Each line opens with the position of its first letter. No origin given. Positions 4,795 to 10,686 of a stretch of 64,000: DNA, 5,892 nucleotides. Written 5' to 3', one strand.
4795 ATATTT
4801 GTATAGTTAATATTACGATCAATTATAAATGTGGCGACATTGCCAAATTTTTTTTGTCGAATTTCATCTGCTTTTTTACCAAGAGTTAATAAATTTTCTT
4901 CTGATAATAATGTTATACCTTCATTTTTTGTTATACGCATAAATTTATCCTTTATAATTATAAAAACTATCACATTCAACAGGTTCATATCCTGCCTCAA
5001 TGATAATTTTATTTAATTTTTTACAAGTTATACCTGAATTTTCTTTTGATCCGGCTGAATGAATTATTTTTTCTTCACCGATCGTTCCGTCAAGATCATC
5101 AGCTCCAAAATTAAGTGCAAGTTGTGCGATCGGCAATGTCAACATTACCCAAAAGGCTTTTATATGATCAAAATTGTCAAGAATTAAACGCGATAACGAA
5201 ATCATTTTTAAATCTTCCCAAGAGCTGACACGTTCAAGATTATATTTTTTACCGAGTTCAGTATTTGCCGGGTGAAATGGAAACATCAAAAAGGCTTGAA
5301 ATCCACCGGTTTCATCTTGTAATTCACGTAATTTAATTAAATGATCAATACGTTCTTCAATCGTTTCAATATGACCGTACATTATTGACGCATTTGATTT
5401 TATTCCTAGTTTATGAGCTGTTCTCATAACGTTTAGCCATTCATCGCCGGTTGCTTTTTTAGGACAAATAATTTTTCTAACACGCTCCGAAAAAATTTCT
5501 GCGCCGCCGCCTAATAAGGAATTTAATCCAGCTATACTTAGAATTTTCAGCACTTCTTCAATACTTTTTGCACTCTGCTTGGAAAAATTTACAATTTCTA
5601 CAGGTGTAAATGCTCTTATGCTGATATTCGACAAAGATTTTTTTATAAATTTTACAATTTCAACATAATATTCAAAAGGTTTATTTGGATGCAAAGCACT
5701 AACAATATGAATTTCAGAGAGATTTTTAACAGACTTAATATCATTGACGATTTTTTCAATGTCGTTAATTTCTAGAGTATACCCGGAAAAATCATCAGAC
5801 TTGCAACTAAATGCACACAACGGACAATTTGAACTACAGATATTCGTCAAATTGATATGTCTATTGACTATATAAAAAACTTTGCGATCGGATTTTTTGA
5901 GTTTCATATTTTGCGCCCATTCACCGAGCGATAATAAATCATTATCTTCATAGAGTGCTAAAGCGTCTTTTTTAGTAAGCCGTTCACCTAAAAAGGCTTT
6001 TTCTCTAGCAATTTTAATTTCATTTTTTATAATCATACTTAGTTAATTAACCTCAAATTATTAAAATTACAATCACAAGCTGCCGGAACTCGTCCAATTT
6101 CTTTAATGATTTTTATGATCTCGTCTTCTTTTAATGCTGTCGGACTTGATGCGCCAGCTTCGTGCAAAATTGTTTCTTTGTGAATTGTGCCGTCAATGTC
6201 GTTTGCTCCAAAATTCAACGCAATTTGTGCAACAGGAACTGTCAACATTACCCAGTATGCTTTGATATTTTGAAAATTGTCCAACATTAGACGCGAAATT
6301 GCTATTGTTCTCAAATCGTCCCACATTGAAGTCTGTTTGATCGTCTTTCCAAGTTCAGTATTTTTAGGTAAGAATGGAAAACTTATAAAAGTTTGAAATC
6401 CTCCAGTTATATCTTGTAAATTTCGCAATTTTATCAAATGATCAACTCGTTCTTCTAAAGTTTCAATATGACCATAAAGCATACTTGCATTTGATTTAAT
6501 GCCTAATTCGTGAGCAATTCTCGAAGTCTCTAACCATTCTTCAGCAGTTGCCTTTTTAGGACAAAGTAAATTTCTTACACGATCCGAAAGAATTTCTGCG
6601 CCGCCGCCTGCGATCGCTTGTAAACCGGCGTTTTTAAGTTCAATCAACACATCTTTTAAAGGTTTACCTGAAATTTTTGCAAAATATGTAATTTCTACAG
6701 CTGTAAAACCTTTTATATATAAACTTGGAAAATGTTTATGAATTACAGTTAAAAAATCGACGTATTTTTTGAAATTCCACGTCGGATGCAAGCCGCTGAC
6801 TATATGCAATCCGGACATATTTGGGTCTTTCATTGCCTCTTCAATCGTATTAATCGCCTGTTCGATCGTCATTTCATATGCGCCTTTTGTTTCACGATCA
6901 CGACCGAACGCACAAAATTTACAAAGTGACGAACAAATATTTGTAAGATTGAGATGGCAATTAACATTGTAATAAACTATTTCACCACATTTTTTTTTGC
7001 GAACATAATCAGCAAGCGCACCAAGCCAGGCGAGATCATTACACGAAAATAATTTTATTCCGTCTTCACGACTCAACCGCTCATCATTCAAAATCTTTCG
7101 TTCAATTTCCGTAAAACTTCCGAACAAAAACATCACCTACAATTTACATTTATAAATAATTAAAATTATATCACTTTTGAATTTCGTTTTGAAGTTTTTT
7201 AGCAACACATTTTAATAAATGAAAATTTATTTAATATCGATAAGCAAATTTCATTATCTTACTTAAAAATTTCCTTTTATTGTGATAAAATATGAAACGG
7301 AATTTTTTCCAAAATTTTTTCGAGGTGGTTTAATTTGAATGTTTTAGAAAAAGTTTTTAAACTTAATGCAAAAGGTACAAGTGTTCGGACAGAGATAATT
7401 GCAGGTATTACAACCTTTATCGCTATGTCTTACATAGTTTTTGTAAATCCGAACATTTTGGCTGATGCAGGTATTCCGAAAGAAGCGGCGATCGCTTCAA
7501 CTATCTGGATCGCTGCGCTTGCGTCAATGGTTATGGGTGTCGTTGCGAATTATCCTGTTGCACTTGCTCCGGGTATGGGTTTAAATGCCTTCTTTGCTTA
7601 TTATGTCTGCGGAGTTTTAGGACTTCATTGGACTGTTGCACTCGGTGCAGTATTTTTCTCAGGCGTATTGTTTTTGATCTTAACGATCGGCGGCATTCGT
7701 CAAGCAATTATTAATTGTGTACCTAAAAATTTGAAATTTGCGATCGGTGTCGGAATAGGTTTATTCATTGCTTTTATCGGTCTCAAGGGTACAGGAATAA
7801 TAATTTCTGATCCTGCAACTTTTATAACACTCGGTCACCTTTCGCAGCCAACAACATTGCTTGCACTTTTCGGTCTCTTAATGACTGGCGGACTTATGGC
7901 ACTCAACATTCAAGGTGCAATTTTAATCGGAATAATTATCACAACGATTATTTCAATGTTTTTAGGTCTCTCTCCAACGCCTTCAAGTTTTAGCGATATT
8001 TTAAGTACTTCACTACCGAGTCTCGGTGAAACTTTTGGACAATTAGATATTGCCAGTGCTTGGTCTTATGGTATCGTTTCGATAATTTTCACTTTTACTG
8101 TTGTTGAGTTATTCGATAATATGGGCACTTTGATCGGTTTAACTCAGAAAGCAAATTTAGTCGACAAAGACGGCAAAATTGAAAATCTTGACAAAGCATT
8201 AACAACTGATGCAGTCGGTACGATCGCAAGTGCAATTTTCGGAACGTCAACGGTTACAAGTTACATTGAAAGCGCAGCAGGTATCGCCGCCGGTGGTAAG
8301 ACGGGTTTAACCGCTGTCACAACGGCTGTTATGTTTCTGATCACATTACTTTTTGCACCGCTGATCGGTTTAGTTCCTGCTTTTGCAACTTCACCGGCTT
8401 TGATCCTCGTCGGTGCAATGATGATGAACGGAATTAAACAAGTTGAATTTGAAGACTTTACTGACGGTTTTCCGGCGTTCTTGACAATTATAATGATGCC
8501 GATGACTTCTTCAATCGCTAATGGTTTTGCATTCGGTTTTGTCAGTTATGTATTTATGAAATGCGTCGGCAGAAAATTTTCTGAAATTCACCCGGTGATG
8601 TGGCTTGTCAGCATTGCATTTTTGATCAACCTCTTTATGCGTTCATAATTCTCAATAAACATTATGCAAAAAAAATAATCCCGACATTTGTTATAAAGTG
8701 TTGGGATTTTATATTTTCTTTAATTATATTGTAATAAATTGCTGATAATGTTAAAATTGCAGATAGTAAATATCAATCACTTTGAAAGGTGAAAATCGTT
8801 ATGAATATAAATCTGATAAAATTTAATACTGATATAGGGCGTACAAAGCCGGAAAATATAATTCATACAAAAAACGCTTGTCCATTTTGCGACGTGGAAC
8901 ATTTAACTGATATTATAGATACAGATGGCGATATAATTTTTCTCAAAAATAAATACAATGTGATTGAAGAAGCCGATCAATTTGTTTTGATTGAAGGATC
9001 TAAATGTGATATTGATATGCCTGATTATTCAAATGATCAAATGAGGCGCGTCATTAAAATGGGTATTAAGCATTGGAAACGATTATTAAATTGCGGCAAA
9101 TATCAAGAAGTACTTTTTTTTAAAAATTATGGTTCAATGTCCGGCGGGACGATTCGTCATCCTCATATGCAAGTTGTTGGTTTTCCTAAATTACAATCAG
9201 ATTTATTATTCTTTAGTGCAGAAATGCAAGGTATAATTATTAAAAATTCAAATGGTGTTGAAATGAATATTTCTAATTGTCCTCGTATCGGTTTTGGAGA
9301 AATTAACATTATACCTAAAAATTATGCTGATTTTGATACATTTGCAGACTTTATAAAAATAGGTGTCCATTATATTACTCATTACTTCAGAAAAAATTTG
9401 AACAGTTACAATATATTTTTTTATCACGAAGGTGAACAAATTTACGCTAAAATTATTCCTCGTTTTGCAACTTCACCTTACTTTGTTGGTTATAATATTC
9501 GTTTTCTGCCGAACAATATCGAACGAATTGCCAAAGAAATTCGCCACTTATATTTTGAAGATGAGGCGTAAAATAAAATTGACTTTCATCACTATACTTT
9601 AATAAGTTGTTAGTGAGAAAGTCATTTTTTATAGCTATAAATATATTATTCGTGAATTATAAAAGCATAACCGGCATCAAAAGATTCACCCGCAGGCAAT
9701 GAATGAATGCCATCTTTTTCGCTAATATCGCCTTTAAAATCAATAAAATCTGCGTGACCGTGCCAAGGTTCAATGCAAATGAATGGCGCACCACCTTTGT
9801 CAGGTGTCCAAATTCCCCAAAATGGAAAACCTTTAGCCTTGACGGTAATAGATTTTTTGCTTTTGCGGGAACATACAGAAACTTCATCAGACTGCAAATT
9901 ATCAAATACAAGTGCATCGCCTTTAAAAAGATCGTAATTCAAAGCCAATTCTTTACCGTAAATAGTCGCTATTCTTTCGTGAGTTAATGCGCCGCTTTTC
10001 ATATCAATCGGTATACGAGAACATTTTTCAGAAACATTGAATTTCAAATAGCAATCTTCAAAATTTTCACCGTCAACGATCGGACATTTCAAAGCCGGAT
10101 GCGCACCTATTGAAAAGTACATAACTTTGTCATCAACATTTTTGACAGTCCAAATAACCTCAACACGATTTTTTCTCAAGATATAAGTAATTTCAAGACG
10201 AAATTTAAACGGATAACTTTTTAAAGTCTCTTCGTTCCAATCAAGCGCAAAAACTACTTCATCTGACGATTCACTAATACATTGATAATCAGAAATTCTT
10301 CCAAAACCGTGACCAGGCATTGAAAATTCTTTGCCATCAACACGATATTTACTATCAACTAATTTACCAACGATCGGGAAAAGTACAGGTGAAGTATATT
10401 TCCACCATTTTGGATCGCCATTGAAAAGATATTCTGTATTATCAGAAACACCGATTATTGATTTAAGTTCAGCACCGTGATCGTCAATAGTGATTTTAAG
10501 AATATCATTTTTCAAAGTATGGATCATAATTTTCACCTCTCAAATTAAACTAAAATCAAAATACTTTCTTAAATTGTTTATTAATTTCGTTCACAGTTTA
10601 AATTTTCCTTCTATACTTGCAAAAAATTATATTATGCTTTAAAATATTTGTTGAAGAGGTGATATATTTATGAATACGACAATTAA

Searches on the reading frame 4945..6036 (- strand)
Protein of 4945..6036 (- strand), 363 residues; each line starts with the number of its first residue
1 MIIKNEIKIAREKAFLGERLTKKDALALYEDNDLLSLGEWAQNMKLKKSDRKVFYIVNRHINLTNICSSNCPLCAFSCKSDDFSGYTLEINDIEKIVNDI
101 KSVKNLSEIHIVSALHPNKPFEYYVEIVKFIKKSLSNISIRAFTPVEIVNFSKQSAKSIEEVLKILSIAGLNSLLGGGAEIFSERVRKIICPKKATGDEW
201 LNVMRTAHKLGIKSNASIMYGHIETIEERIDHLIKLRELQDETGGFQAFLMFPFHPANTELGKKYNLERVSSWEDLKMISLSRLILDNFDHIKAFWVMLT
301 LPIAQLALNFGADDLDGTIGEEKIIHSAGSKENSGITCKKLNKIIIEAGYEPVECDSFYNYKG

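Call 15: search_protein_families(library=pfam, proteins=[window:4945-6036:-], max_evalue=0.00001)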
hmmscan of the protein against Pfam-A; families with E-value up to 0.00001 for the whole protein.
window:4945-6036:- (363 aa): 2 families
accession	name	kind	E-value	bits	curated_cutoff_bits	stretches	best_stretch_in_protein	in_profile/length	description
PF19288.4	CofH_C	-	1.1e-18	67.7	27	1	245-361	3-118/125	CofH/MqnC C-terminal region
PF04055.27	Radical_SAM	-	8.5e-18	65.5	29.5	1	61-233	1-163/166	Radical SAM superfamily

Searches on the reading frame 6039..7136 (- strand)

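Call 15: search_protein_families(library=pfam, proteins=[window:6039-7136:-], max_evalue=0.00001)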
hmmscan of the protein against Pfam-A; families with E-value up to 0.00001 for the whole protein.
window:6039-7136:- (365 aa): 2 families
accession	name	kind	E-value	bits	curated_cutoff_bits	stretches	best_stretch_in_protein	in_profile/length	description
PF04055.27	Radical_SAM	-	7.6e-19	68.9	29.5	1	63-234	2-163/166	Radical SAM superfamily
PF19288.4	CofH_C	-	5.6e-18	65.4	27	1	246-357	3-115/125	CofH/MqnC C-terminal region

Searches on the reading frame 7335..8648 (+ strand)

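Call 15: search_protein_families(library=pfam, proteins=[window:7335-8648:+], max_evalue=0.00001)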
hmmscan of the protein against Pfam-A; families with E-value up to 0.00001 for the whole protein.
window:7335-8648:+ (437 aa): 1 family
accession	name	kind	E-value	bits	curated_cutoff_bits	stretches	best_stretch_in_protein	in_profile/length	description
PF00860.26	Xan_ur_permease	-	5.1e-46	157.6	27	1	19-398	2-387/389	Permease family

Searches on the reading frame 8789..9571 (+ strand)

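Call 15: search_protein_families(library=pfam, proteins=[window:8789-9571:+], max_evalue=0.00001)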
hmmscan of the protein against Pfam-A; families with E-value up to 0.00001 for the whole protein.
window:8789-9571:+ (260 aa): 2 families
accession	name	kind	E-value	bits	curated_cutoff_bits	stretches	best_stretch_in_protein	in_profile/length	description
PF16285.10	DUF4931_N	-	3.7e-51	172.8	24.1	1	12-133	1-122/124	Domain of unknown function (DUF4931) N-terminal domain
PF20956.2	DUF4931_C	-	1.7e-40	138.1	28.6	1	144-256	7-119/119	Domain of unknown function (DUF4931) C-terminal domain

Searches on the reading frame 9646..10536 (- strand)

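Call 15: search_protein_families(library=pfam, proteins=[window:9646-10536:-], max_evalue=0.00001)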
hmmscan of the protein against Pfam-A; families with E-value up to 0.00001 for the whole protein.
window:9646-10536:- (296 aa): 1 family
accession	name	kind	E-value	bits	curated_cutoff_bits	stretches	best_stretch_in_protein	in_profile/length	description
PF01263.26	Aldose_epim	-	1.6e-25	90.6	27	1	6-270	3-290/299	Aldose 1-epimerase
